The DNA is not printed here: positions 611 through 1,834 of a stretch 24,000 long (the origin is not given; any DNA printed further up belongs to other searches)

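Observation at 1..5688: ATPase + two unknowns + two-HKD PLD nuclease operon: candidate uncharacterised defence system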

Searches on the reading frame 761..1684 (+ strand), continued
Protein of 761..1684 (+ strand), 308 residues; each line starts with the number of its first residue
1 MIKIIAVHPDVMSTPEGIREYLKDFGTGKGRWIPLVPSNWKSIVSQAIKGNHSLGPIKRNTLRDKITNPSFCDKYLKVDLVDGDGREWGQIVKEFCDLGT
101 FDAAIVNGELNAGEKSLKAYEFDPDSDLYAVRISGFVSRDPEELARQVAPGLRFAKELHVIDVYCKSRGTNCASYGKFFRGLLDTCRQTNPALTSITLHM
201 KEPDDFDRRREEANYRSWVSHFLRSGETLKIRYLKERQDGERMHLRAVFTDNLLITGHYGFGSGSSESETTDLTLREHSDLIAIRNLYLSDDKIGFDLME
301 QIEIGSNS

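Call 62: search_protein_families(library=padloc, proteins=[L085:6776-8491:+, L085:8636-12016:+, L090:8496-9251:+, L088:9815-10576:+, L088:1714-2973:+, L088:3032-4384:+, L088:6131-6685:+, L085:4147-5802:+, L090:5548-7503:+], max_evalue=0.001)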
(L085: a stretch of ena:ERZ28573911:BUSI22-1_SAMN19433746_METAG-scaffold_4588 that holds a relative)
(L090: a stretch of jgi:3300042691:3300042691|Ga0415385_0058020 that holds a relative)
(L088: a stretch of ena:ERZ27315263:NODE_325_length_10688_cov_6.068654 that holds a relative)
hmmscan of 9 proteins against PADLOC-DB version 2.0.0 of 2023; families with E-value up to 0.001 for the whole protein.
L085:6776-8491:+ (572 aa): 9 families
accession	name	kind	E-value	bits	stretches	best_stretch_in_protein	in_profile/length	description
PDLC04151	HEC-05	-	2.5e-48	163.2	1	3-567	23-594/600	-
PDLC04709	PDC-M55C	-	8.5e-29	98.6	2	7-98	16-110/554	-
PDLC04150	HEC-05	-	3.8e-23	80.2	2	4-58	6-60/583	-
PDLC04152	HEC-05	-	6.3e-14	49.4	2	163-269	169-269/566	-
PDLC04153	HEC-05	-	1.8e-12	44.3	1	7-59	8-60/621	-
PDLC03877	NsnA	-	3.1e-09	34.6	1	3-275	48-213/385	-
PDLC04155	HEC-06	-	6.2e-06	23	1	4-95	5-87/562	-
PDLC04157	HEC-06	-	1e-05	22.4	1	3-95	6-89/558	-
PDLC02695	Orf5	-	0.00033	17.2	0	6-92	8-92/601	Orf5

L085:8636-12016:+ (1127 aa): 0 families

L090:8496-9251:+ (252 aa): 0 families

L088:9815-10576:+ (254 aa): 0 families

L088:1714-2973:+ (420 aa): 2 families
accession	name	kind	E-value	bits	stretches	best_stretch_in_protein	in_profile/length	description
PDLC03859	LmuB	-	0.0003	18.1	1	129-239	378-486/611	-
PDLC03868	LmuB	-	0.0006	16.2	1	117-241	354-719/1035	-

L088:3032-4384:+ (451 aa): 0 families

L088:6131-6685:+ (185 aa): 0 families

L085:4147-5802:+ (552 aa): 65 families (the best 25 are shown)
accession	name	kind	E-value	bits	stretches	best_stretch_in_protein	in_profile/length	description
PDLC04707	PDC-M55A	-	5.9e-49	165.2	2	407-550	268-405/421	-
PDLC03878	NsnB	-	5.5e-39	132.9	2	366-546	179-334/345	-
PDLC04148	HEC-03B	-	2.3e-35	120.5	2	412-550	313-440/458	-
PDLC02979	AriA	-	1.8e-24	85.3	2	1-91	1-86/373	-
PDLC04176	HEC-01A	-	8.7e-15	52.9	2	1-68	1-68/371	-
PDLC02980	AriA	-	5.7e-14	50.8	2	409-483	229-303/304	-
PDLC04178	HEC-01A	-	4.6e-13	47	1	3-68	9-73/399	-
PDLC00070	GajA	-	8.2e-11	39.2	1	436-482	290-336/596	AAA ATPase domain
PDLC02335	AbiLi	-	4.3e-10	37.2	1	3-489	50-245/326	AbiLi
PDLC04175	HEC-01A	-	5e-10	37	1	3-58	6-60/363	-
PDLC02358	Old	-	1.6e-09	35.2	1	2-46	3-46/578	Old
PDLC02915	ATPase-Toprim_I-B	-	2.3e-09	34.6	1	1-53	1-52/623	-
PDLC04180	HEC-01A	-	2.9e-09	34.6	1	1-52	1-51/382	-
PDLC00094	GajA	-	3.5e-09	33.7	1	1-44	1-43/569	AAA ATPase domain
PDLC04182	HEC-01A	-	4.4e-09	33.8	1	3-57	4-65/406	-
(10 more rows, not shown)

L090:5548-7503:+ (652 aa): 91 families (the best 25 are shown)
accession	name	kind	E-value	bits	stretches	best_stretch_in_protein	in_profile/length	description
PDLC03878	NsnB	-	2.9e-38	130.5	2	441-646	171-334/345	-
PDLC04707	PDC-M55A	-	5.6e-33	112.5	2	486-568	268-359/421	-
PDLC04148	HEC-03B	-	9e-25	85.6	2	4-96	2-93/458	-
PDLC02979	AriA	-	3.9e-18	64.4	2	4-173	3-163/373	-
PDLC02358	Old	-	5.4e-10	36.7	1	1-48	1-47/578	Old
PDLC04611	PDC-M38A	-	6e-10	37.2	1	4-48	2-46/383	-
PDLC00069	GajA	-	6.9e-10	36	1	5-60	4-58/687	AAA ATPase domain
PDLC02980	AriA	-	7.3e-10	37.3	1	26-58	1-26/304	-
PDLC00066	GajA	-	1.4e-09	35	1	3-47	2-45/567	AAA ATPase domain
PDLC02336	AbiLi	-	2.3e-09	35.3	1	4-49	2-47/340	AbiLi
PDLC00090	GajA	-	2.9e-09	34.2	1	3-53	2-53/659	AAA ATPase domain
PDLC04393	PDC-M07A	-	4.2e-09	33.9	1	4-54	2-51/435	-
PDLC02335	AbiLi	-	5.5e-09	33.5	1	4-66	50-106/326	AbiLi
PDLC04389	PDC-M07A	-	5.6e-09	33.5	1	3-51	5-52/443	-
PDLC00073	GajA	-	8e-09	33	1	4-53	3-52/589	AAA ATPase domain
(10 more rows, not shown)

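Call 74: search_protein_families(library=pfam, alignment_id=A2, max_evalue=1)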
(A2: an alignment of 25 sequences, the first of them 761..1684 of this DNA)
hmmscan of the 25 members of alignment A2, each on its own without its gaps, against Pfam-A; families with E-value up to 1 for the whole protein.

A. member 1, window:761-1684:+ (308 aa): 1 family
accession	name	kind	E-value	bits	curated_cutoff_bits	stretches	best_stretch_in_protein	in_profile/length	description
PF18610.7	Peripla_BP_7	-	0.05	14.2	36.8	1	76-107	33-64/71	Periplasmic binding protein domain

B. families by the number of members that match (of 25 scanned): 4 families
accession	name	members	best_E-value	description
PF18610.7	Peripla_BP_7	1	0.05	Periplasmic binding protein domain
PF19513.4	DUF6047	1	0.19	Family of unknown function (DUF6047)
PF18997.6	DUF5727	1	0.28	Domain of unknown function (DUF5727)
PF22161.1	Mre11_C_bact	1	0.43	Mre11 C-terminal domain, bacteria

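Call 79: search_dna_similar(query=window:761-1684:+, collection=plasmids, mode=protein, max_rows=10, max_evalue=0.001)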
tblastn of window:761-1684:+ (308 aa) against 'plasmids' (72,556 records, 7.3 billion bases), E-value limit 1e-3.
No match.
